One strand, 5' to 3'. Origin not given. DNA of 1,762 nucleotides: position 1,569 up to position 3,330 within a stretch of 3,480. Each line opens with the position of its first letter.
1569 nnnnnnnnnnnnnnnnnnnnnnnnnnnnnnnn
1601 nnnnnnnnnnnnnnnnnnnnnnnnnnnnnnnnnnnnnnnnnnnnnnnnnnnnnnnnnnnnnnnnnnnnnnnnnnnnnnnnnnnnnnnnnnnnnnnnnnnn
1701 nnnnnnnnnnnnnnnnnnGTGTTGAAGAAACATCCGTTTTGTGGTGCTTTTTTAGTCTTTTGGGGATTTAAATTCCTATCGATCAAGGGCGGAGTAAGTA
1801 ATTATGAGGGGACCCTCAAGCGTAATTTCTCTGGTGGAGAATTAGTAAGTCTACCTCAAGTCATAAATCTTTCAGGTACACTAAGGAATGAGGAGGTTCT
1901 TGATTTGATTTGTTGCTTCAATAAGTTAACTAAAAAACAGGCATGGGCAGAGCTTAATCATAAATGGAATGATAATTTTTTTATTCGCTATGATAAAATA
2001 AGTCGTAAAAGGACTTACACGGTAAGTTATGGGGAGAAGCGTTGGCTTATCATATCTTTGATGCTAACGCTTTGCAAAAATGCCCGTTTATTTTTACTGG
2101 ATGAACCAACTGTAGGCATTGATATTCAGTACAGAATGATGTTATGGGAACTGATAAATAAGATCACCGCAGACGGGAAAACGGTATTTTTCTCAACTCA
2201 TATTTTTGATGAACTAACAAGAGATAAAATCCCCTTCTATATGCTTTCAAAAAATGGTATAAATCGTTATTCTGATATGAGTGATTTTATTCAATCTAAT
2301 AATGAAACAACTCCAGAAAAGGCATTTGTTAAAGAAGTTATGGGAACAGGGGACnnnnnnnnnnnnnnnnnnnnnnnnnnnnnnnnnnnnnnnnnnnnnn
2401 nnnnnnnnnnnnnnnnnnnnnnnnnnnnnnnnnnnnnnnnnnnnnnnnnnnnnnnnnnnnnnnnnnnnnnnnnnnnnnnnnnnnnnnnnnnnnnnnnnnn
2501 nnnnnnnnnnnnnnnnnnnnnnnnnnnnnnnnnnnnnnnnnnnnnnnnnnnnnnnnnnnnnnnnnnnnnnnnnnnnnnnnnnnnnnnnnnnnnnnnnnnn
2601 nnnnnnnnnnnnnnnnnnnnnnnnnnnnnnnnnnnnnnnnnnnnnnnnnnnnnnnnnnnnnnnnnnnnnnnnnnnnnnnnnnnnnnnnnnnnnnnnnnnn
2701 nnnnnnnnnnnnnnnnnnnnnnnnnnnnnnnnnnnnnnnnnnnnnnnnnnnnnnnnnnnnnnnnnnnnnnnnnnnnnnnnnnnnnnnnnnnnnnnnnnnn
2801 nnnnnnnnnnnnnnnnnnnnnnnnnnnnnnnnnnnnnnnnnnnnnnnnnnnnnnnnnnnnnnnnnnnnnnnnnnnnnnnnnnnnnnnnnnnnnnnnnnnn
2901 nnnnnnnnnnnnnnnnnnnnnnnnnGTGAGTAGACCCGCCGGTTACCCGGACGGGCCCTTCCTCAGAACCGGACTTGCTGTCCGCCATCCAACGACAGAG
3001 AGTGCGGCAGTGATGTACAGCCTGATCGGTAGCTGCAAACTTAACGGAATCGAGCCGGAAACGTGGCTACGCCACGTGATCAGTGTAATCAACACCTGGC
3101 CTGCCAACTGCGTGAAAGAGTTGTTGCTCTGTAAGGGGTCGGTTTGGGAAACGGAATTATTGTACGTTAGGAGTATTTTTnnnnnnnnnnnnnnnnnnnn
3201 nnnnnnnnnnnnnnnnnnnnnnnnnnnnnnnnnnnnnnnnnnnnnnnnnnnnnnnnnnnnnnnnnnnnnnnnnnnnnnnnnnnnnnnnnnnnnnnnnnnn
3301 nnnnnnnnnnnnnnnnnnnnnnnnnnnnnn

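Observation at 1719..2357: McbF-like ATPase retains Q-loop, Walker B and H-loop but has no Walker A and a non-canonical signature (SYGEKRW instead of LSGGQ)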

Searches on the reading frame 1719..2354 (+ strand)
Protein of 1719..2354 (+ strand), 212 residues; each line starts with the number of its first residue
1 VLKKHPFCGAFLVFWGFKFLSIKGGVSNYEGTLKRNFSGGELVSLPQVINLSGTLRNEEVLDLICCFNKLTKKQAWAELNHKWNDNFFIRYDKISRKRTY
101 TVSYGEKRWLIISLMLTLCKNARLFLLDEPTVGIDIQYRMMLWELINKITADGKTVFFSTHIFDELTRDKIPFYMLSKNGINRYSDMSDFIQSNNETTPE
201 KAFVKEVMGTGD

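Call 7: profile_search(protein=window:1719-2354:+)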
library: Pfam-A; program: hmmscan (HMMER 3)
A. the first sequence (212 residues): domains with independent E <= 10: 4; with E <= 0.001: 2
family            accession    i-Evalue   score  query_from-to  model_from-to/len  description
AAA_21            PF13304.12    2.4e-08    34.8     100-161       236-298/304  AAA domain, putative AbiEii toxin, Type IV TA system
ABC_tran          PF00005.33    3.2e-07    31.5      34-131        53-136/137  ABC transporter
AAA_15            PF13175.12      0.015    15.4      68-161       269-369/374  AAA ATPase domain
SMC_N             PF02463.25        1.1     9.0     102-151       137-188/220  RecF/RecN/SMC N terminal domain

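Call 43: list_cluster_members(proteins=[window:1719-2354:+, window:2361-2921:+])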
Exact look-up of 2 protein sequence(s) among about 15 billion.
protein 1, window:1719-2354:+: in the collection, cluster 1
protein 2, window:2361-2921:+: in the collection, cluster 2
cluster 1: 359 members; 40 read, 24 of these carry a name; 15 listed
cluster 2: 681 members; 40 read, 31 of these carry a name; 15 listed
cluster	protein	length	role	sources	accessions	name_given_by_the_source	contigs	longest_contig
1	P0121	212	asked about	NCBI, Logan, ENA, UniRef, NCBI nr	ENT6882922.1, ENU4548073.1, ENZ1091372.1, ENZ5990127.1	AAA family ATPase [Escherichia coli] | AAA family ATPase n=1 Tax=Escherichia coli TaxID=562 RepID=UPI0003A79D59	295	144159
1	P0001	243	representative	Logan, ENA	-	-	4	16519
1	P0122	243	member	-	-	ATP-binding cassette domain-containing protein [Escherichia coli] | ABC-2 type transport system ATP-binding protein | ABC transporter ATP-binding protein n=23 Tax=Enterobacteriaceae TaxID=543 ...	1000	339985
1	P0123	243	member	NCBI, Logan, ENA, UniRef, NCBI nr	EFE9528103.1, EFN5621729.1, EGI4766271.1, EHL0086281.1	TPA: ATP-binding cassette domain-containing protein [Escherichia coli] | ABC transporter ATP-binding protein n=1 Tax=Escherichia coli TaxID=562 RepID=UPI00182770EC | ATP-binding cassette domain-containing protein [Escherichia coli]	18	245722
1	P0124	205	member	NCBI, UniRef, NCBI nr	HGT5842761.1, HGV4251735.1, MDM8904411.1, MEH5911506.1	ATP-binding cassette domain-containing protein [Escherichia coli] | ATP-binding cassette domain-containing protein n=2 Tax=Escherichia coli TaxID=562 ... | AAA family ATPase [Escherichia coli]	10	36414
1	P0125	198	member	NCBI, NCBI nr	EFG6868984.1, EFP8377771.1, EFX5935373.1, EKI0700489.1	TPA: ATP-binding cassette domain-containing protein, partial [Escherichia coli] | ATP-binding cassette domain-containing protein [Escherichia coli]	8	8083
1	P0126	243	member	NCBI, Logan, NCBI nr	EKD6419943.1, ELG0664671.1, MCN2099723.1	ATP-binding cassette domain-containing protein [Escherichia coli]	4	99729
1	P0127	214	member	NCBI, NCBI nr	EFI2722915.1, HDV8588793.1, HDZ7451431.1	ATP-binding cassette domain-containing protein, partial [Escherichia coli] | ATP-binding cassette domain-containing protein [Escherichia coli]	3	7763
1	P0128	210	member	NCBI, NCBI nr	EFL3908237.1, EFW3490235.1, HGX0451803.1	TPA: ATP-binding cassette domain-containing protein, partial [Escherichia coli] | ATP-binding cassette domain-containing protein [Escherichia coli]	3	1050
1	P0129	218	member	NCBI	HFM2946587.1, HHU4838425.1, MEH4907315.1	TPA: ATP-binding cassette domain-containing protein, partial [Escherichia coli]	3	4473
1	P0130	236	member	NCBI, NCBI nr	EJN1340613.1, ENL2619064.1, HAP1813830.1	TPA: ATP-binding cassette domain-containing protein, partial [Escherichia coli] | ATP-binding cassette domain-containing protein [Shigella flexneri]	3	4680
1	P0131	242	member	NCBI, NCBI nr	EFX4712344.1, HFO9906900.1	TPA: ATP-binding cassette domain-containing protein, partial [Escherichia coli] | ABC transporter ATP-binding protein [Shigella sonnei]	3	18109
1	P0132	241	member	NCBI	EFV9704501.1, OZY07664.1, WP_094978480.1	ABC transporter ATP-binding protein, partial [Escherichia coli]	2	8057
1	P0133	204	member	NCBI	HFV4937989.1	TPA: ATP-binding cassette domain-containing protein, partial [Escherichia coli]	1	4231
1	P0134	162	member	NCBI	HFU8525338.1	TPA: ATP-binding cassette domain-containing protein, partial [Escherichia coli]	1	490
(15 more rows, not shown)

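Call 44: search_protein_families(proteins=[window:1719-2354:+], library=ncbifam, max_evalue=0.00001)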
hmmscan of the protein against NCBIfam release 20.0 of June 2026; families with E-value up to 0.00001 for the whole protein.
window:1719-2354:+ (212 aa): 28 families (the best 25 are shown)
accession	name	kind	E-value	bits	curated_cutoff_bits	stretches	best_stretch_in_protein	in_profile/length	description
NF047565.1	PSM_export_PmtA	equivalog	2.2e-12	46.8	350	1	77-175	99-198/282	phenol-soluble modulin export ABC transporter ATP-binding protein PmtA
TIGR01188.1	drrA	subfamily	4.1e-12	46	312.45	1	47-166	73-187/302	daunorubicin resistance ABC transporter, ATP-binding protein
TIGR01166.1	cbiO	subfamily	1.8e-11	43.9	211.8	1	92-162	118-186/190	cobalt ABC transporter, ATP-binding protein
NF010060.0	PRK13537.1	equivalog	2.5e-11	43.1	521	1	45-168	93-211/314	nodulation factor ABC transporter ATP-binding protein NodI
NF010059.0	PRK13536.1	equivalog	8.9e-11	41.1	549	1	88-168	161-239/342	nodulation factor ABC transporter ATP-binding protein NodI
TIGR01288.1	nodI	equivalog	2.6e-10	39.8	424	1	88-168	122-200/303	nodulation factor ABC transporter ATP-binding protein NodI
TIGR03864.1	PQQ_ABC_ATP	hypoth_equivalog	4.5e-10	39.4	302.25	1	96-203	127-232/236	ABC transporter, ATP-binding subunit, PQQ-dependent alcohol dehydrogenase system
NF033858.1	ABC2_perm_RbbA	equivalog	3e-09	35.4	1050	1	93-206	389-500/909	ribosome-associated ATPase/putative transporter RbbA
TIGR04521.1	ECF_ATPase_2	equivalog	6.3e-09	35.3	330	1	90-191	134-233/279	energy-coupling factor transporter ATPase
TIGR03740.1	galliderm_ABC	subfamily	9e-09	35.3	309.75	1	91-186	114-206/223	lantibiotic protection ABC transporter ATP-binding subunit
TIGR03608.1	L_ocin_972_ABC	subfamily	1.4e-08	34.4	254.85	1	54-161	90-192/206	putative bacteriocin export ABC transporter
NF040873.1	AztA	equivalog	1.7e-08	34.3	220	1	95-168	113-184/191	zinc ABC transporter ATP-binding protein AztA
TIGR01257.1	rim_protein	equivalog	3.3e-08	30.9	4012.85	1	100-165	2069-2132/2272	rim ABC transporter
NF010159.0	PRK13638.1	equivalog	8.3e-08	31.9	489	1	97-180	132-213/271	energy-coupling factor ABC transporter ATP-binding protein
NF008409.0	PRK11231.1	equivalog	1.2e-07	31.4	375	1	91-164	128-199/255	Fe(3+) dicitrate ABC transporter ATP-binding protein FecE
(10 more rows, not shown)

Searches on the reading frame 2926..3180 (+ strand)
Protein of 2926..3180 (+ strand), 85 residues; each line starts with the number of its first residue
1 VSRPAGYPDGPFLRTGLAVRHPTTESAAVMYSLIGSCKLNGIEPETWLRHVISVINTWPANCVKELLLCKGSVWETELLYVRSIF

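Call 44: search_protein_families(proteins=[window:2926-3180:+], library=ncbifam, max_evalue=0.00001)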
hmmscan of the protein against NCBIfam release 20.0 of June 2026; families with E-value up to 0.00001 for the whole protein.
window:2926-3180:+ (85 aa): 1 family
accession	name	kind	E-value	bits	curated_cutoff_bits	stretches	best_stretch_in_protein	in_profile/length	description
NF033517.1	transpos_IS66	equivalog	3.8e-06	26.2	180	1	24-53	356-385/387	IS66 family transposase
